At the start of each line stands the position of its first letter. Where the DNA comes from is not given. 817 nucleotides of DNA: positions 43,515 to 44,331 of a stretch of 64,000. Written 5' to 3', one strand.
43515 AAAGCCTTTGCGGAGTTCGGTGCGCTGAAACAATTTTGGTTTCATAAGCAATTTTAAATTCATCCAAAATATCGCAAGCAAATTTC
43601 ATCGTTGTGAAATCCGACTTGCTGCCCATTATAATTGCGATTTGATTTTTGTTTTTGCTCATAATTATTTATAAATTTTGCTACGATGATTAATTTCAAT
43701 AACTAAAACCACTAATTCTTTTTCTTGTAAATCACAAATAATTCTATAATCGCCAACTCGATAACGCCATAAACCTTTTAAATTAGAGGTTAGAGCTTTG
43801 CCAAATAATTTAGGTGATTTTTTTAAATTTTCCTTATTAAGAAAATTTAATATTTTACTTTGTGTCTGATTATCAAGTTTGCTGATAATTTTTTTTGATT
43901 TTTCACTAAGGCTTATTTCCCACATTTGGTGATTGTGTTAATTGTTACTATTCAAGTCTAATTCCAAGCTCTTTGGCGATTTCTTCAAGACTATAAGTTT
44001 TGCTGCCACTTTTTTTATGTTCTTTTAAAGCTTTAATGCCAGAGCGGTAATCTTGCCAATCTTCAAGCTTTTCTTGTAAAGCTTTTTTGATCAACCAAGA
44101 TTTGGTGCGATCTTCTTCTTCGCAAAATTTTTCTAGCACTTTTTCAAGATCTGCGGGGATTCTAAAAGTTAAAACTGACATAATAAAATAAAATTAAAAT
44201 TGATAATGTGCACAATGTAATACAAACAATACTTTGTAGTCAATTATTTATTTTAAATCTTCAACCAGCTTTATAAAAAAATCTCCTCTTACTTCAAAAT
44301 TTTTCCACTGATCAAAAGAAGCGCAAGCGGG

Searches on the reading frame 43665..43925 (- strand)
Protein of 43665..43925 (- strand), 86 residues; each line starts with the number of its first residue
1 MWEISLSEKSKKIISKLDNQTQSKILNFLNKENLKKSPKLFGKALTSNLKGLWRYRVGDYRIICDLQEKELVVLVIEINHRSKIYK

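Call 79: search_protein_families(library=pfam, proteins=[window:43665-43925:-], max_evalue=0.01)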
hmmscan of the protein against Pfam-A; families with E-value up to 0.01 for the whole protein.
window:43665-43925:- (86 aa): 2 families
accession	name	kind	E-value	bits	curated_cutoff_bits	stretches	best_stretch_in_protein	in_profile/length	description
PF05016.21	ParE_toxin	-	4.2e-10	40.5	23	1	5-85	2-89/89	ParE toxin of type II toxin-antitoxin system, parDE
PF23571.1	GH3_M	-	0.0077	16.7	23.6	1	45-60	42-57/75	GH3 family central domain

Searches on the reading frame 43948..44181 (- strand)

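Call 79: search_protein_families(library=pfam, proteins=[window:43948-44181:-], max_evalue=0.01)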
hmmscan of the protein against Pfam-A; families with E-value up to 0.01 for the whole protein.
window:43948-44181:- (77 aa): 3 families
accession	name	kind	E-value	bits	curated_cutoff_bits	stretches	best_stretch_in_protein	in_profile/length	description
PF19807.5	DUF6290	-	1.1e-13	51.6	27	1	1-72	1-72/72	Family of unknown function (DUF6290)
PF01402.27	RHH_1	-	8.4e-06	26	20.5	1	4-40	2-38/39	Ribbon-helix-helix protein, copG family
PF07878.17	RHH_5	-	0.00047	20.3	26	1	9-39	9-39/43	CopG-like RHH_1 or ribbon-helix-helix domain, RHH_5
